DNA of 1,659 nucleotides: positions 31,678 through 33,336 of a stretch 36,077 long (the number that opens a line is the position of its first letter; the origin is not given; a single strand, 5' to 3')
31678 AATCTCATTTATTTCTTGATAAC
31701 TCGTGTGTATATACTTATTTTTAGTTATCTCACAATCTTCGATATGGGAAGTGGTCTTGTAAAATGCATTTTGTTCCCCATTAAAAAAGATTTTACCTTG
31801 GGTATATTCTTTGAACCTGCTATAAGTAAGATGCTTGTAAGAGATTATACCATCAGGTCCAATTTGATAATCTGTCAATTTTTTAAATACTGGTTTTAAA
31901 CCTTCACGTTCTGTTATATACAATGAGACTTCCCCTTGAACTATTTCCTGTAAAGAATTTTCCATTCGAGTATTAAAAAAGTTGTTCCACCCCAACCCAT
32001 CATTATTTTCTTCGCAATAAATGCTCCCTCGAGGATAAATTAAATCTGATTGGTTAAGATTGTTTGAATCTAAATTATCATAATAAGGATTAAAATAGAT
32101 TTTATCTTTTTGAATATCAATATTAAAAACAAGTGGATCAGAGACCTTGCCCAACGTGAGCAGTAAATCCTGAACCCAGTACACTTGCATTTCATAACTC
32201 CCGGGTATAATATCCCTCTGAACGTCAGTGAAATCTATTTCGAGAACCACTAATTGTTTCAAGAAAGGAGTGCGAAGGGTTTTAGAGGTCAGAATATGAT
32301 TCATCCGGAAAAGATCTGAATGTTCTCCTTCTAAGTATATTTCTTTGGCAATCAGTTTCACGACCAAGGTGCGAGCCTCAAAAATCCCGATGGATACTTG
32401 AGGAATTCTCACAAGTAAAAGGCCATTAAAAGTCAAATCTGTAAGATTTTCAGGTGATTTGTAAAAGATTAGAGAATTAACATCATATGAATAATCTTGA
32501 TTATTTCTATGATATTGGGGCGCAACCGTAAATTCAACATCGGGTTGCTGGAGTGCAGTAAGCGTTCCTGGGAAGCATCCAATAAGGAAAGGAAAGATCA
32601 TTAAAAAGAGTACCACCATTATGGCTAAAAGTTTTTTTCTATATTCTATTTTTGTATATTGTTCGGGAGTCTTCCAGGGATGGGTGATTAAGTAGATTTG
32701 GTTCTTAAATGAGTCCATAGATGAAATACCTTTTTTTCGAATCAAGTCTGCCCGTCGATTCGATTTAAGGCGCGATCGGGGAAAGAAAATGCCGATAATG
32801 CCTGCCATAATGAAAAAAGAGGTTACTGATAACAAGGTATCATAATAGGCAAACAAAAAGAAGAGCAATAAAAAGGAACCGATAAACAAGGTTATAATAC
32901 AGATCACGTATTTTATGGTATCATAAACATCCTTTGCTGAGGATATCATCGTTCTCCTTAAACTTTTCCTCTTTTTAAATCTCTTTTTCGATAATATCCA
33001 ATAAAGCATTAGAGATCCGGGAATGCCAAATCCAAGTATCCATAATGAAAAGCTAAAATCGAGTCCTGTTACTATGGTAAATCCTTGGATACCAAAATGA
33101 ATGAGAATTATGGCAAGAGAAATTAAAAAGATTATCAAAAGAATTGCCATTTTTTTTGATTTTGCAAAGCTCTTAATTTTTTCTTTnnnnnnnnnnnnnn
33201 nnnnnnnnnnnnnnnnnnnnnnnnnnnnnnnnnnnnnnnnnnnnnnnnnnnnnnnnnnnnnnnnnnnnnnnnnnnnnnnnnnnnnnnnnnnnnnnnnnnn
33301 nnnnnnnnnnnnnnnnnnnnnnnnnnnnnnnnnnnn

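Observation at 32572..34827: Unusual anchor: an N-terminal 4+4(+1) TM polytopic module with a 395-aa cytoplasmic loop, fused to the giant ectodomain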

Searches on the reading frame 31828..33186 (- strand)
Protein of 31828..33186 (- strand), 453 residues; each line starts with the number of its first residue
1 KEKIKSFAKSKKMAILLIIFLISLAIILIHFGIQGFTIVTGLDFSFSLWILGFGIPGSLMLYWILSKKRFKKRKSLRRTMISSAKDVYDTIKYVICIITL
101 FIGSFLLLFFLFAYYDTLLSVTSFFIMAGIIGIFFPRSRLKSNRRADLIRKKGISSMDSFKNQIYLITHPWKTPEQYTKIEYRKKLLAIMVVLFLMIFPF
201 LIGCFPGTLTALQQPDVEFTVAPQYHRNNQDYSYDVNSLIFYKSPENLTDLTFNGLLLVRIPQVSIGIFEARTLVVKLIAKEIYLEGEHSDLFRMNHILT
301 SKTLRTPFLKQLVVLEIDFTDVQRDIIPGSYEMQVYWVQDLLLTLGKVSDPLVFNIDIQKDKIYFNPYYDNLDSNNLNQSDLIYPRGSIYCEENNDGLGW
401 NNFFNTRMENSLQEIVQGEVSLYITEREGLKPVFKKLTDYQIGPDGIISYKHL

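Call 34: find_related_loci(query=A1, collection=metagenome_contigs, flank=10000)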
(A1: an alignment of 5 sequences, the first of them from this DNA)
Query A1 (453 aa) in metagenome_contigs; peptide patterns used: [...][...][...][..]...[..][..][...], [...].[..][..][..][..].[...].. (x = any residue, [..] = any of these).
469 stretches matched a pattern; 14 encode a relative of the query (tblastn E <= 1e-3); 14 distinct loci.
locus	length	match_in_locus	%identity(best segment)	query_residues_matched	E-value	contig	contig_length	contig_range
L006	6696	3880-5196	29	14-453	8e-48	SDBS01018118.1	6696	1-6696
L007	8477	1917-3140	31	51-453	1e-47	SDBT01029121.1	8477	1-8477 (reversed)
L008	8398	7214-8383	31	67-453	1e-46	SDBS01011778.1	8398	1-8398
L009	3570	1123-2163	34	100-451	2e-46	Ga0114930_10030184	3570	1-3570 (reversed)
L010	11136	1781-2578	35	185-453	9e-44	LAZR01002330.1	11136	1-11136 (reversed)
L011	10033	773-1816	31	99-451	1e-42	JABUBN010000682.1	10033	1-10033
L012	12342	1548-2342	33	185-453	2e-39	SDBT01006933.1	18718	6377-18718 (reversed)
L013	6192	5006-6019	31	98-450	2e-36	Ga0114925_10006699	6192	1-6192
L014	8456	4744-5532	28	183-450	3e-31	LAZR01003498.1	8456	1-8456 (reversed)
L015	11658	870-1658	28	183-450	2e-31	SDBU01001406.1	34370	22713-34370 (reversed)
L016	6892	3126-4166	27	102-450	4e-31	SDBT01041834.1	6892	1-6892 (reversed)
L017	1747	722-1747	28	69-421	6e-26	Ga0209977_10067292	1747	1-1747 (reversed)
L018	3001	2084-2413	24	254-361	5e-7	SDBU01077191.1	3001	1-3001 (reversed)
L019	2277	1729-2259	24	69-260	8e-6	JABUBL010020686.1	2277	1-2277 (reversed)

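Call 48: find_homologous_proteins(query=A1, max_evalue=0.001)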
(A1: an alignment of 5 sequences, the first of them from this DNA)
Query A1 (5 sequences): 8000 candidates shared short words with the query, none scored E <= 0.001.

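Call 49: find_related_loci(query=A1, collection=genome_contigs, flank=10000)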
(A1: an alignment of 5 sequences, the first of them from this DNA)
Query A1 (453 aa) in genome_contigs; peptide patterns used: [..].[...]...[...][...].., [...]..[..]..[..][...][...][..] (x = any residue, [..] = any of these).
67 stretches matched a pattern; 1 encode a relative of the query (tblastn E <= 1e-3); 1 distinct loci.
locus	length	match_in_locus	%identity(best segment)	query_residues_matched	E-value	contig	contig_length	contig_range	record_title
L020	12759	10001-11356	24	2-450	3e-33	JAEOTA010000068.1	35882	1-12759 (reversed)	MAG: Promethearchaeota archaeon isolate YT1_007 k127_59776787, whole genome shotgun sequence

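Call 61: search_protein_families(library=pfam, proteins=[L020:9705-9995:+, L020:8806-9258:-, L020:6716-8761:-, L020:5655-6701:+, L020:4030-5304:-], max_evalue=0.1)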
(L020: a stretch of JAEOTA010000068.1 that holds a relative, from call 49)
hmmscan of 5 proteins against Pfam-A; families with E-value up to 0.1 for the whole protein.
L020:9705-9995:+ (96 aa): 0 families

L020:8806-9258:- (150 aa): 3 families
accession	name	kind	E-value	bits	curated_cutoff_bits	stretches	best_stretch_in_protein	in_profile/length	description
PF22565.1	mSLOG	-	0.012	16.2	27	1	83-142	4-63/105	Minimal SLOG domain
PF05043.19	Mga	-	0.045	14.8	21.1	1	16-59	10-52/87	Mga helix-turn-helix domain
PF13022.12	HTH_Tnp_1_2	-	0.07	13.7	27.9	1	36-67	25-53/122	Helix-turn-helix of insertion element transposase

L020:6716-8761:- (681 aa): 0 families

L020:5655-6701:+ (348 aa): 2 families
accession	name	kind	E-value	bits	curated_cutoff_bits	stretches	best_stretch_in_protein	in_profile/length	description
PF04473.18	DUF553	-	0.0087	16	20.5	1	184-256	14-86/140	Transglutaminase-like domain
PF01841.26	Transglut_core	-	0.014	16.1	23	1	185-255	14-75/108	Transglutaminase-like superfamily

L020:4030-5304:- (424 aa): 2 families
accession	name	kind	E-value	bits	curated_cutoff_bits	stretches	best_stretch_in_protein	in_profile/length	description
PF06739.17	SBBP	-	6e-21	74.5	20.5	5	351-369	15-33/38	Beta-propeller repeat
PF09394.16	Inhibitor_I42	-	0.018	15.7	27.2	0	36-105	5-66/91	Chagasin family peptidase inhibitor I42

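Call 64: predict_structure(alignment_id=A1)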
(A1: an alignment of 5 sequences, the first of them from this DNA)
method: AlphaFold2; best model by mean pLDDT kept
length: 453 residues; sequences in the alignment: 5
mean_pLDDT: 59.4   pTM: 0.47
mean pLDDT of the five models: 59.4, 59.4, 54.1, 53.9, 51.5
residues with pLDDT >= 90: 0; 70-90: 129; 50-70: 176; < 50: 148
segments of 3 or more residues with pLDDT < 50: 1-3, 29-48, 67-84, 116-120, 134-155, 157-159, 168-179, 201-210, 228-231, 288-292, 371-402
pLDDT, mean of each block of 10 residues (from residue 1): 52 60 51 35 42 56 51 42 51 63 59 50 55 44 44 47 49 44 56 53 43 77 58 70 80 75 73 84 60 62 64 77 74 84 65 84 63 41 40 34 65 78 69 75 77 50
secondary structure, 60 per line:
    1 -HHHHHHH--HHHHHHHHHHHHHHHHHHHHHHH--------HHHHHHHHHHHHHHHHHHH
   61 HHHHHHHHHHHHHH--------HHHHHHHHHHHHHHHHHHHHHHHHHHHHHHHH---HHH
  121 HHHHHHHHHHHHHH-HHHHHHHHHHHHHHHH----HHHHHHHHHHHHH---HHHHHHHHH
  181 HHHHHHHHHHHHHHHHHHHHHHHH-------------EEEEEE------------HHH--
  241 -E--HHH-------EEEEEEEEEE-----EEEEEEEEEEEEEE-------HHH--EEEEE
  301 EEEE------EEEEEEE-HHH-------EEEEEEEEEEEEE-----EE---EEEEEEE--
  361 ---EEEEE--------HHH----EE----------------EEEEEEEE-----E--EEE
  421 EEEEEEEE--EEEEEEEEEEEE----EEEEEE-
elements in order: H2-8 H11-33 H42-74 H83-114 H118-134 H136-151 H156-168 H172-204 E218-223 E255-264 E270-283 E296-304 E311-317 E329-341 E352-358 E364-368 E402-409 E418-428 E431-442 E447-452

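Call 66: fold_search(model_id=the predicted structure, library=pdb)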
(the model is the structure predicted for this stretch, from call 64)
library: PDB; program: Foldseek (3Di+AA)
matches with E <= 10: 1048; with E <= 0.001: 0
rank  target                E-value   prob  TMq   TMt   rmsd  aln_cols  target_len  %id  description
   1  3s3s_A                1.2e-03  0.89  0.14  0.11  12.9       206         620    9  Transglutaminase 2 in complex with a novel inhibitor (released 2012-06-06)
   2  9bc2_A                2.0e-03  0.89  0.15  0.11  12.8       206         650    9  Transglutaminase 2 - Open State (released 2024-07-03)
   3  9fx2                  3.7e-03  0.89  0.15  0.07  16.8       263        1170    9  Structure of methylamine activated CD109 (released 2025-03-19)
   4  9ard_A                3.9e-03  0.99  0.18  0.47   6.2       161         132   13  Structure of Pycsar EcPycC cyclase immunoglobulin-like AGS-C domain (released 2024-06-19)
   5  7tvz_E                6.4e-03  0.66  0.16  0.12  12.9       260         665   10  Cryo-EM structure of human band 3-protein 4.2 complex in diagonal conformation (released 2022-06-08)
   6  4hji_A                6.4e-03  0.54  0.12  0.25  12.3       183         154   10  Structure of the CooA pilin subunit from enterotoxigenic Escherichia coli (released 2012-12-19)
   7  7uzs                  6.8e-03  0.89  0.18  0.13  13.3       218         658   11  Protein 4.2 (local refinement from consensus reconstruction of ankyrin complex classes) (released 2022-07-20)
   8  1kv3_A                8.9e-03  0.80  0.16  0.12  13.8       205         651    9  HUMAN TISSUE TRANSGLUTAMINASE IN GDP BOUND FORM (released 2002-03-13)
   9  5hcc_B                1.0e-02  0.72  0.13  0.10  17.0       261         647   10  Ternary complex of human Complement C5 with Ornithodoros moubata OmCI and Dermacentor andersoni RaCI3. (released 2016-03-30)
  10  7vcq_F                1.1e-02  0.77  0.11  0.28  15.8       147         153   11  structure of viral protein BKRF4 in complex with H3.3-H4-ASF1 (released 2022-08-03)
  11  3spg                  1.2e-02  0.80  0.16  0.21   8.9       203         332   13  Inward rectifier potassium channel Kir2.2 R186A mutant in complex with PIP2 (released 2011-08-24)
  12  6kzb_A                1.2e-02  0.77  0.16  0.11  13.3       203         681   10  Transglutaminase2 complexed with calcium (released 2020-12-09)
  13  3s3p_A                1.3e-02  0.69  0.15  0.12  12.5       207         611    9  Transglutaminase 2 in complex with a novel inhibitor (released 2012-06-06)
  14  4hji_B                1.4e-02  0.60  0.12  0.25   7.5       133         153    9  Structure of the CooA pilin subunit from enterotoxigenic Escherichia coli (released 2012-12-19)
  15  4kkp_B                1.5e-02  0.63  0.15  0.26  16.0       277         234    9  Crystal structure of Vibrio cholerae RbmA (crystal form 2) (released 2013-05-22)
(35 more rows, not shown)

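Call 72: search_protein_families(library=pfam, alignment_id=A1, max_evalue=1)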
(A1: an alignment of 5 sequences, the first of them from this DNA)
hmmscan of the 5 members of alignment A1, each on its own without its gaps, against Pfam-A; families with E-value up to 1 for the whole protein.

A. member 1, seq(453 aa): 1 family
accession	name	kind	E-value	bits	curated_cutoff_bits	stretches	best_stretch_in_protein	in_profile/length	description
PF10601.15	zf-LITAF-like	-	0.094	13.3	23.8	1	176-206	15-46/70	LITAF-like zinc ribbon domain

B. families by the number of members that match (of 5 scanned): 6 families
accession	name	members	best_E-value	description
PF01040.23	UbiA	1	0.0038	UbiA prenyltransferase family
PF24124.1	YphA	1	0.025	YphA-like integral membrane protein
PF04143.19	Sulf_transp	1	0.082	Sulphur transport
PF10601.15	zf-LITAF-like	1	0.094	LITAF-like zinc ribbon domain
PF03600.22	CitMHS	1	0.56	Citrate transporter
PF09843.14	DUF2070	1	0.67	Predicted membrane protein (DUF2070)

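Call 74: search_solved_structures(query=A1, max_evalue=1)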
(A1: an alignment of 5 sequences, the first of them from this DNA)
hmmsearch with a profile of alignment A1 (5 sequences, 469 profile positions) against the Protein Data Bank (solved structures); distinct sequences matched with E-value up to 1: 4.
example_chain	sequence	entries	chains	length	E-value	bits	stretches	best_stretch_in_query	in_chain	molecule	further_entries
4czb_C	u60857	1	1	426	0.094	14.8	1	4-96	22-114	NA(+)/H(+) ANTIPORTER 1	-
4czb_A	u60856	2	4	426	0.095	14.8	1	4-96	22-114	NA(+)/H(+) ANTIPORTER 1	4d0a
5vdb_A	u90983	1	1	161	0.76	11.8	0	356-431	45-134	acetyltransferase PA4794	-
3pgp_A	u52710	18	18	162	0.78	11.8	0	356-431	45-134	uncharacterized protein PA4794 | Uncharacterized protein | GNAT superfamily acetyltransferase PA4794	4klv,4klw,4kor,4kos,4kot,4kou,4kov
